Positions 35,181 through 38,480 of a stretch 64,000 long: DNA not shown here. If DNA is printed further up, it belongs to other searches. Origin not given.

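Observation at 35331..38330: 999-aa multiheme cytochrome split by an FG-GAP/VCBS-type beta-propeller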

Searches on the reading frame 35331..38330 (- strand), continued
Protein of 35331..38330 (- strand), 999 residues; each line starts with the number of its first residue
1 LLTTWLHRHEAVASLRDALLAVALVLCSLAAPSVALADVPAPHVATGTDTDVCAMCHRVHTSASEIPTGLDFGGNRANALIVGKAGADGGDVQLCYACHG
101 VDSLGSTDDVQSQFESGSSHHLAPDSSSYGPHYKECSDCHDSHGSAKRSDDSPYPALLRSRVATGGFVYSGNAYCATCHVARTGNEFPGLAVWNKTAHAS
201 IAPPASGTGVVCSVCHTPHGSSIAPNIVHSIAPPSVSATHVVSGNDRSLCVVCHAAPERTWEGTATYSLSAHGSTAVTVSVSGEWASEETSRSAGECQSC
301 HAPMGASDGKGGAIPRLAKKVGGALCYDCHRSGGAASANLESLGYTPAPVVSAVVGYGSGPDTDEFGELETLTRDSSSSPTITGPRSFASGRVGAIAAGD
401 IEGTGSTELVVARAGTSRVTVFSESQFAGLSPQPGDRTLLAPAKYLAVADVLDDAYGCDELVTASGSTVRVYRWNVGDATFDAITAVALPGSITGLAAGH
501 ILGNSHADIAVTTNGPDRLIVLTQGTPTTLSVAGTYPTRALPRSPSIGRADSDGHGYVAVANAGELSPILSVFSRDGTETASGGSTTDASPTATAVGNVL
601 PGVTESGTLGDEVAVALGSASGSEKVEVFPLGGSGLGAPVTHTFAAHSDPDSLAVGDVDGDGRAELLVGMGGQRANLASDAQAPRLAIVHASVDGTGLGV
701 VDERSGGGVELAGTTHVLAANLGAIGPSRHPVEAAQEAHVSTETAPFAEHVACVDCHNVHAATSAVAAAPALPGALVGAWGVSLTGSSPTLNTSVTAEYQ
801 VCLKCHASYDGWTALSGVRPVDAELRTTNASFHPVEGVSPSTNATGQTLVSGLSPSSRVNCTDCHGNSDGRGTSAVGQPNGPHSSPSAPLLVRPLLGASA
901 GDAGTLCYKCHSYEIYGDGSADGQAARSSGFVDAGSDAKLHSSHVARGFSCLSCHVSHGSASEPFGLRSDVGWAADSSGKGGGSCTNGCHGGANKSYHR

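Call 11: find_homologous_proteins(query=window:35331-38330:-, max_evalue=0.00001)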
Query window:35331-38330:- (999 aa): 141 proteins with E <= 0.00001 among 8000 candidates; the best 120 are listed.
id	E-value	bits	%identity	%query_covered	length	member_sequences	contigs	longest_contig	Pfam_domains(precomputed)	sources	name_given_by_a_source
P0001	0.0e+0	1952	87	100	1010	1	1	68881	PF01839.30,PF09699.16,PF14537.12,PF13517.13,PF14522.12,PF22113.2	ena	-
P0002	0.0e+0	1932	91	95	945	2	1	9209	PF01839.30,PF09699.16,PF14537.12,PF13517.13,PF14522.12,PF22113.2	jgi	jgi:predicted CXXCH cytochrome family protein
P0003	0.0e+0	1545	69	99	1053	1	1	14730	PF01839.30,PF09699.16,PF14537.12,PF13517.13,PF14522.12,PF22113.2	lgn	-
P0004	0.0e+0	1508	69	99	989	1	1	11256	PF01839.30,PF09699.16,PF14537.12,PF13517.13,PF14522.12,PF22113.2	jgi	jgi:hypothetical protein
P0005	0.0e+0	1460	67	99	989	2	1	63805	PF01839.30,PF09699.16,PF14537.12,PF13517.13,PF14522.12,PF22113.2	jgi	jgi:hypothetical protein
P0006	0.0e+0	1446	68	95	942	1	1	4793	PF01839.30,PF09699.16,PF14537.12,PF13517.13,PF14522.12,PF22113.2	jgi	jgi:predicted CXXCH cytochrome family protein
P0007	0.0e+0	1379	65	97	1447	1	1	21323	PF09699.16,PF14537.12,PF13517.13,PF00041.28,PF14522.12,PF22113.2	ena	-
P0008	0.0e+0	1310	61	99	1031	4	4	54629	PF01839.30,PF09699.16,PF14537.12,PF13517.13,PF14522.12,PF22113.2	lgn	-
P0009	0.0e+0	1285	60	98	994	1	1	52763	PF09699.16,PF14537.12,PF13517.13,PF14522.12,PF22113.2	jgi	jgi:predicted CXXCH cytochrome family protein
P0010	0.0e+0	1241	61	95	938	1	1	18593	PF01839.30,PF09699.16,PF14537.12,PF13517.13,PF14522.12,PF22113.2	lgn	-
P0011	0.0e+0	1163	73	73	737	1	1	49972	PF01839.30,PF09699.16,PF14537.12,PF13517.13,PF14522.12,PF22113.2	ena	-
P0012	0.0e+0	1058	53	99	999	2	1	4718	PF01839.30,PF09699.16,PF14537.12,PF13517.13,PF14522.12,PF22113.2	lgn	-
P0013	7.8e-293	992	51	98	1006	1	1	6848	PF01839.30,PF09699.16,PF14537.12,PF13517.13,PF14522.12,PF22113.2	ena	-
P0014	1.8e-233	796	44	96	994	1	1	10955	PF01839.30,PF09699.16,PF14537.12,PF13517.13,PF14522.12,PF22113.2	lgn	-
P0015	3.7e-224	765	44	98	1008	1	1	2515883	PF09699.16,PF14537.12,PF22678.2,PF13517.13,PF14522.12,PF22113.2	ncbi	-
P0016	1.1e-223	763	44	100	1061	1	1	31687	PF01839.30,PF09699.16,PF14537.12,PF13517.13,PF14522.12,PF22113.2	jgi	jgi:hypothetical protein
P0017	5.9e-221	754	45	99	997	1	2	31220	PF09699.16,PF14537.12,PF13517.13,PF14522.12,PF22113.2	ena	-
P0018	1.2e-219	750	43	98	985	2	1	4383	PF09699.16,PF14537.12,PF13517.13,PF14522.12,PF22113.2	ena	-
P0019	3.4e-219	748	44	94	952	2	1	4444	PF09699.16,PF14537.12,PF13517.13,PF14522.12,PF22113.2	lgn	-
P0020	1.6e-215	736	43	98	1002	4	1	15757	PF01839.30,PF09699.16,PF14537.12,PF13517.13,PF14522.12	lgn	-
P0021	1.2e-213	730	43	95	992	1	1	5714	PF01839.30,PF09699.16,PF14537.12,PF13517.13,PF14522.12,PF22113.2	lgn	-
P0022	6.7e-212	724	43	96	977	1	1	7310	PF09699.16,PF14537.12,PF14522.12,PF22113.2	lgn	-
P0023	8.2e-212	724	43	98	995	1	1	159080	PF09699.16,PF14537.12,PF13517.13,PF14522.12,PF22113.2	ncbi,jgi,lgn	ncbi:MAG TPA: hypothetical protein VGK50_00260 [Coriobacteriia bacterium]|jgi:hypothetical protein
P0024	1.8e-210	720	43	100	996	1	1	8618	PF09699.16,PF14537.12,PF13517.13,PF14522.12,PF22113.2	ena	-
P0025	4.1e-208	712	42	98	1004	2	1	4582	PF09699.16,PF14537.12,PF13517.13,PF14522.12,PF22113.2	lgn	-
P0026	4.0e-207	709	43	94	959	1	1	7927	PF01839.30,PF09699.16,PF14537.12,PF13517.13,PF14522.12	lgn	-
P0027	6.0e-206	705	43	98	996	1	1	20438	PF09699.16,PF14537.12,PF13517.13,PF14522.12,PF22113.2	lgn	-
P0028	7.3e-206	704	43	98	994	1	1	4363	PF09699.16,PF14537.12,PF13517.13,PF14522.12,PF22113.2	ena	-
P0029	1.6e-205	703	41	99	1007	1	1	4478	PF09699.16,PF14537.12,PF13517.13,PF14522.12,PF22113.2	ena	-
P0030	2.5e-205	703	42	96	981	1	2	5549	PF09699.16,PF14537.12,PF14522.12,PF22113.2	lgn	-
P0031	1.2e-204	700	43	98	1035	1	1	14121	PF01839.30,PF09699.16,PF14537.12,PF13517.13,PF14522.12,PF22113.2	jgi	jgi:predicted CXXCH cytochrome family protein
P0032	2.6e-204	699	43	99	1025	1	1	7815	PF09699.16,PF14537.12,PF13517.13,PF14522.12,PF22113.2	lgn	-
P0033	3.4e-203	696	42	98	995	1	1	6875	PF01839.30,PF09699.16,PF14537.12,PF13517.13,PF14522.12,PF22113.2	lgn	-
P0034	1.3e-202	694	40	99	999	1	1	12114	PF09699.16,PF14537.12,PF13517.13,PF14522.12,PF22113.2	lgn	-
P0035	8.5e-202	691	41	99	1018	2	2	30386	PF09699.16,PF14537.12,PF13517.13,PF14522.12,PF22113.2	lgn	-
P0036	4.3e-200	685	40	98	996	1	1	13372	PF09699.16,PF14537.12,PF13517.13,PF14522.12,PF22113.2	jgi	-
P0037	4.8e-200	685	42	96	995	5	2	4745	PF09699.16,PF14537.12,PF13517.13,PF14522.12,PF22113.2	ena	-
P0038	1.4e-199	684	40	99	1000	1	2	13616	PF09699.16,PF14537.12,PF13517.13,PF14522.12,PF22113.2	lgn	-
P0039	2.8e-199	683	40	98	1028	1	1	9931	PF09699.16,PF14537.12,PF13517.13,PF14522.12,PF22113.2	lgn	-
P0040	3.6e-199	682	42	96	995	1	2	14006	PF01839.30,PF09699.16,PF14537.12,PF13517.13,PF14522.12,PF22113.2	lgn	-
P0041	8.1e-198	678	41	95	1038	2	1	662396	PF01839.30,PF09699.16,PF14537.12,PF13517.13,PF14522.12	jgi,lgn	-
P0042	2.7e-197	676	42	98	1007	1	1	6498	PF01839.30,PF09699.16,PF14537.12,PF14522.12,PF22113.2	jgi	jgi:predicted CXXCH cytochrome family protein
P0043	1.1e-196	674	42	96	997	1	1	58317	PF09699.16,PF14537.12,PF13517.13,PF14522.12,PF22113.2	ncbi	-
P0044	1.5e-196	674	42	96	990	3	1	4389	PF09699.16,PF14537.12,PF13517.13,PF14522.12,PF22113.2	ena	-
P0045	9.1e-196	671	41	98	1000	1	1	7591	PF09699.16,PF14537.12,PF13517.13,PF14522.12,PF22113.2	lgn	-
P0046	2.0e-195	670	42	96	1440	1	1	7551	PF09699.16,PF14537.12,PF13517.13,PF14522.12,PF22113.2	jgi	jgi:Doubled CXXCH motif (Paired_CXXCH_1)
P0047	8.5e-195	668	41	98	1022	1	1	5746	PF09699.16,PF14537.12,PF13517.13,PF14522.12,PF22113.2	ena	-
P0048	1.1e-194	667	43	96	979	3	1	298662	PF09699.16,PF14537.12,PF13517.13,PF14522.12,PF22113.2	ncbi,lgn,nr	ncbi:MAG: hypothetical protein H5T75_07370 [Coriobacteriia bacterium]|nr:hypothetical protein [Corio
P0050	1.5e-193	664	41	96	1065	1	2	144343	PF09699.16,PF14537.12,PF13517.13,PF14522.12,PF22113.2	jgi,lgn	-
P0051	1.7e-193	663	41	98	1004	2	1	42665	PF01839.30,PF09699.16,PF14537.12,PF13517.13,PF14522.12,PF22113.2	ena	-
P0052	3.9e-193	662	42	96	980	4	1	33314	PF09699.16,PF14537.12,PF13517.13,PF14522.12,PF22113.2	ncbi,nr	ncbi:MAG: cytochrome c3 family protein [Anaerosomatales bacterium]|nr:cytochrome c3 family protein [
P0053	1.1e-192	661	40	97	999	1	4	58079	PF09699.16,PF14537.12,PF13517.13,PF14522.12,PF22113.2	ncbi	ncbi:MAG: cytochrome c3 family protein [Coriobacteriia bacterium]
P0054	1.9e-192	660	41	96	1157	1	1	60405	PF09699.16,PF14537.12,PF14522.12,PF22113.2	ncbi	ncbi:MAG: cytochrome c3 family protein [Coriobacteriia bacterium]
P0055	3.9e-192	659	41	95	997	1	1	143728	PF09699.16,PF14537.12,PF13517.13,PF14522.12,PF22113.2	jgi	-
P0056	9.5e-192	658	42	98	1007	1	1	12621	PF01839.30,PF09699.16,PF14537.12,PF13517.13,PF14522.12,PF22113.2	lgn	-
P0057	8.6e-191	654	41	96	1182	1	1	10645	PF01839.30,PF09699.16,PF14537.12,PF13517.13,PF14522.12,PF22113.2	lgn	-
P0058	1.5e-190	654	42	96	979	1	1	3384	PF09699.16,PF14537.12,PF13517.13,PF14522.12,PF22113.2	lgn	-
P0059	3.0e-190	653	42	96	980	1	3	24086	PF09699.16,PF14537.12,PF13517.13,PF14522.12,PF22113.2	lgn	-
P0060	4.0e-190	652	41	97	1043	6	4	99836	PF09699.16,PF14537.12,PF13517.13,PF14522.12,PF22113.2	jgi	-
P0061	1.4e-189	650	40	97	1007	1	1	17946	PF09699.16,PF14537.12,PF13517.13,PF14522.12,PF22113.2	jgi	-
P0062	1.7e-189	650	40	98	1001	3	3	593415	PF01839.30,PF09699.16,PF14537.12,PF13517.13,PF14522.12,PF22113.2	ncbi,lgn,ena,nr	ncbi:MAG: cytochrome c3 family protein [Actinomycetota bacterium]|nr:MAG: hypothetical protein FD171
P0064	5.8e-189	648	40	96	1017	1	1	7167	PF09699.16,PF14537.12,PF13517.13,PF14522.12,PF22113.2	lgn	-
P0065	6.2e-189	648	42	98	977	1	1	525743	PF09699.16,PF14537.12,PF13517.13,PF14522.12,PF22113.2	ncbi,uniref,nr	ncbi:hypothetical protein MX659_07245 [Coriobacteriia bacterium Es71-Z0120]|uniref:cytochrome c3 fam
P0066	2.5e-188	646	42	96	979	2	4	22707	PF09699.16,PF14537.12,PF13517.13,PF14522.12,PF22113.2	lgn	-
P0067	2.6e-188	646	40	99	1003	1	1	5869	PF01839.30,PF09699.16,PF14537.12,PF13517.13,PF14522.12,PF22113.2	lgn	-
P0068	6.9e-188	645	41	96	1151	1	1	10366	PF09699.16,PF14537.12,PF13517.13,PF14522.12,PF22113.2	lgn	-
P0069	1.1e-186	641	40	99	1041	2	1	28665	PF09699.16,PF14537.12,PF13517.13,PF14522.12,PF22113.2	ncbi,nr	ncbi:MAG: hypothetical protein LLG24_04255 [Actinomycetia bacterium]|nr:hypothetical protein [Actino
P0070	2.6e-186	640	41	98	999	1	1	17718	PF01839.30,PF09699.16,PF14537.12,PF13517.13,PF14522.12,PF22113.2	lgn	-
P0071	3.4e-186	639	42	97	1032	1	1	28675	PF09699.16,PF14537.12,PF13517.13,PF14522.12,PF22113.2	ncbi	-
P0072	6.3e-186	638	39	98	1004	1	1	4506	PF09699.16,PF14537.12,PF13517.13,PF14522.12,PF22113.2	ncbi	-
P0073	1.4e-185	637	40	98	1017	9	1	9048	PF09699.16,PF14537.12,PF13517.13,PF14522.12,PF22113.2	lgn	-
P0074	1.7e-185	637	41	96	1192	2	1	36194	PF09699.16,PF14537.12,PF13517.13,PF14522.12,PF22113.2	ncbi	-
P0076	2.7e-184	633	43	91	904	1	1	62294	PF09699.16,PF14537.12,PF13517.13,PF14522.12,PF22113.2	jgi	-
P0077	2.7e-184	633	40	98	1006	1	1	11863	PF01839.30,PF09699.16,PF14537.12,PF13517.13,PF14522.12,PF22113.2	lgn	-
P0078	1.7e-183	630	40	96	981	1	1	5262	PF09699.16,PF14537.12,PF13517.13,PF14522.12,PF22113.2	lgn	-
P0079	1.7e-183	630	40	98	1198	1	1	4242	PF09699.16,PF14537.12,PF13517.13,PF14522.12,PF22113.2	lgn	-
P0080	6.6e-183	628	42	99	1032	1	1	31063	PF09699.16,PF14537.12,PF13517.13,PF14522.12,PF22113.2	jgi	jgi:predicted CXXCH cytochrome family protein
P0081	5.8e-180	619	42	92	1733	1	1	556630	PF09699.16,PF14537.12,PF14522.12,PF22113.2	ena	-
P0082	8.6e-180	618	40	95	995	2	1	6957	PF01839.30,PF09699.16,PF14537.12,PF13517.13,PF14522.12,PF22113.2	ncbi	-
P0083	3.3e-179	616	39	97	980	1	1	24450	PF01839.30,PF09699.16,PF14537.12,PF13517.13,PF14522.12,PF22113.2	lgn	-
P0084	5.9e-179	615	40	96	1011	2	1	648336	PF09699.16,PF14537.12,PF13517.13,PF14522.12,PF22113.2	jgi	jgi:predicted CXXCH cytochrome family protein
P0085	1.9e-178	614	39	97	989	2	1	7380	PF01839.30,PF09699.16,PF14537.12,PF13517.13,PF02085.22,PF14522.12,PF22113.2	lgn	-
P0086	2.0e-178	614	41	97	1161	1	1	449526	PF09699.16,PF14537.12,PF13517.13,PF14522.12,PF22113.2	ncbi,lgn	-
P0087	2.3e-177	610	41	96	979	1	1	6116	PF09699.16,PF14537.12,PF13517.13,PF14522.12,PF22113.2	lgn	-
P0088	2.4e-177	610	40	97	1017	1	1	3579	PF01839.30,PF09699.16,PF14537.12,PF13517.13,PF14522.12,PF22113.2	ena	-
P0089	2.5e-177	610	39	97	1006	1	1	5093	PF09699.16,PF14537.12,PF13517.13,PF14522.12,PF22113.2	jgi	jgi:predicted CXXCH cytochrome family protein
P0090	4.2e-176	606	39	100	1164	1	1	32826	PF09699.16,PF14537.12,PF13517.13,PF14522.12,PF22113.2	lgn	-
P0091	2.1e-175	604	38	96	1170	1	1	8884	PF09699.16,PF14537.12,PF13517.13,PF14522.12,PF22113.2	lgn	-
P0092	9.5e-175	601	39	98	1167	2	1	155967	PF09699.16,PF14537.12,PF14522.12,PF22113.2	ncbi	-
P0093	1.2e-174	601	39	99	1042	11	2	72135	PF09699.16,PF14537.12,PF14522.12,PF22113.2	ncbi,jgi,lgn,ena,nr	ncbi:MAG: hypothetical protein KGZ89_08890 [Actinobacteria bacterium]|nr:hypothetical protein [Actin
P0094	5.2e-174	599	39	99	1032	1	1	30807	PF09699.16,PF14537.12,PF13517.13,PF14522.12,PF22113.2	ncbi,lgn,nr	ncbi:MAG: hypothetical protein IBX62_07335 [Coriobacteriia bacterium]|nr:hypothetical protein [Corio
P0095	5.5e-173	596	41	95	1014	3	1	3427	PF09699.16,PF14537.12,PF14522.12,PF22113.2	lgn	-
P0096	2.4e-172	593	38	96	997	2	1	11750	PF09699.16,PF14537.12,PF13517.13,PF14522.12,PF22113.2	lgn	-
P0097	3.3e-171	590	41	96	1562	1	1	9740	PF09699.16,PF14537.12,PF13517.13,PF14522.12,PF19077.7,PF22113.2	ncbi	-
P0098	3.9e-171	589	39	95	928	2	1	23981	PF09699.16,PF14537.12,PF13517.13,PF14522.12,PF22113.2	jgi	-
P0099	5.6e-171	589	38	97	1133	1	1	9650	PF09699.16,PF14537.12,PF13517.13,PF14522.12,PF22113.2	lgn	-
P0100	1.3e-170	588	37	96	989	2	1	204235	PF09699.16,PF14537.12,PF13517.13,PF14522.12,PF22113.2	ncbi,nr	ncbi:MAG: cytochrome c3 family protein [Coriobacteriia bacterium]|nr:cytochrome c3 family protein [C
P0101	4.5e-170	586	40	97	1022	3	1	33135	PF09699.16,PF14537.12,PF14522.12,PF22113.2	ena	-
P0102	4.6e-169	583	40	96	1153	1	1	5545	PF09699.16,PF14537.12,PF13517.13,PF14522.12,PF22113.2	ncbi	-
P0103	5.3e-169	582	39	96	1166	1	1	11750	PF01839.30,PF09699.16,PF14537.12,PF13517.13,PF14522.12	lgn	-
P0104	1.3e-168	581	41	87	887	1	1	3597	PF09699.16,PF14537.12,PF13517.13,PF14522.12,PF22113.2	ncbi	-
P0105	8.1e-168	578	38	98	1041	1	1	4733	PF09699.16,PF14537.12,PF13517.13,PF14522.12,PF22113.2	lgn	-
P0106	7.7e-167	575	40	97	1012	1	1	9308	PF09699.16,PF14537.12,PF13517.13,PF14522.12,PF22113.2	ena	-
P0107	1.1e-166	575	38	98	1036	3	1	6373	PF01839.30,PF09699.16,PF14537.12,PF13517.13,PF14522.12,PF22113.2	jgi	jgi:nitrate/TMAO reductase-like tetraheme cytochrome c subunit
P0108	1.6e-166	574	39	99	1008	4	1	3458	PF09699.16,PF14537.12,PF14522.12,PF22113.2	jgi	jgi:hypothetical protein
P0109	4.6e-166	573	37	95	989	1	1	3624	PF09699.16,PF14537.12,PF13517.13,PF14522.12,PF22113.2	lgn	-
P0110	6.4e-166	572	40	96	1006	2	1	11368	PF01839.30,PF09699.16,PF14537.12,PF13517.13,PF14522.12,PF22113.2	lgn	-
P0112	6.3e-165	569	39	98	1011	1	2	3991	PF09699.16,PF14537.12,PF13517.13,PF14522.12,PF22113.2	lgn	-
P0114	2.2e-163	564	39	96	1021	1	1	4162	PF09699.16,PF14537.12,PF13517.13,PF14522.12,PF22113.2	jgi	jgi:predicted CXXCH cytochrome family protein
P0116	4.7e-163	563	39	98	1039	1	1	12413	PF09699.16,PF14537.12,PF13517.13,PF14522.12,PF22113.2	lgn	-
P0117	1.1e-162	561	39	97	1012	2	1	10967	PF09699.16,PF14537.12,PF13517.13,PF14522.12,PF22113.2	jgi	-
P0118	2.9e-161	557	38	96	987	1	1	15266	PF09699.16,PF14537.12,PF13517.13,PF14522.12,PF22113.2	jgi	-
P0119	5.2e-160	553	39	96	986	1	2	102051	PF09699.16,PF14537.12,PF13517.13,PF14522.12,PF22113.2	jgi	jgi:predicted CXXCH cytochrome family protein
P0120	1.4e-158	548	39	99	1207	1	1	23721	PF01839.30,PF09699.16,PF14537.12,PF13517.13,PF14522.12,PF22113.2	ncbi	-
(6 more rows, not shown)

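Call 22: find_encoding_contigs(protein=P0065, flank=10000, max_places=2)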
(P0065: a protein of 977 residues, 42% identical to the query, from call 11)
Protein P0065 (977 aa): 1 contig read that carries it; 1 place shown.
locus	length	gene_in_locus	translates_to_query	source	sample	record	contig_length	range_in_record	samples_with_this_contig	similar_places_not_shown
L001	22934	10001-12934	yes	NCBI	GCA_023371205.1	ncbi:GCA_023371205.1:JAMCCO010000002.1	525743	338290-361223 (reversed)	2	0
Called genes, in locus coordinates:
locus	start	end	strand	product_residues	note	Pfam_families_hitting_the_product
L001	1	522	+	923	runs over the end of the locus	PF00384:Molybdopterin, PF01568:Molydop_binding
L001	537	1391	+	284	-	PF13247:Fer4_11 (weak)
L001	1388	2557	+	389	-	PF22113:Mtrc-MtrF_II-IV_dom (faint), PF09699:Paired_CXXCH_1 (faint), PF14522:Cytochrome_C7 (faint)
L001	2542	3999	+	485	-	-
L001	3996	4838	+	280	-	-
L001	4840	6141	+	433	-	PF08450:SGL (faint), PF01436:NHL (weak)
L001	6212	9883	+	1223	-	PF15902:Sortilin-Vps10 (faint), PF19077:Big_13 (faint), PF14870:PSII_BNR (weak), PF07495:Y_Y_Y (faint), PF04122:CW_binding_2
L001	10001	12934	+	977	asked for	PF09699:Paired_CXXCH_1 (faint), PF14522:Cytochrome_C7 (faint), PF14537:Cytochrom_c3_2 (faint), PF13517:FG-GAP_3 (faint), PF22113:Mtrc-MtrF_II-IV_dom (weak)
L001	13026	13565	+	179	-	PF02632:BioY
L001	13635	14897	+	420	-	PF00149:Metallophos, PF12850:Metallophos_2 (weak)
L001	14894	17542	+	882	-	PF02463:SMC_N (faint), PF13476:AAA_23, PF13514:AAA_27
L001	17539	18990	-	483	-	PF02743:dCache_1 (weak), PF13581:HATPase_c_2 (faint), PF00672:HAMP, PF00512:HisKA, PF02518:HATPase_c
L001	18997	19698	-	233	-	PF00072:Response_reg, PF00486:Trans_reg_C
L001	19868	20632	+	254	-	PF03309:Pan_kinase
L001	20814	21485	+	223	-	PF03100:CcmE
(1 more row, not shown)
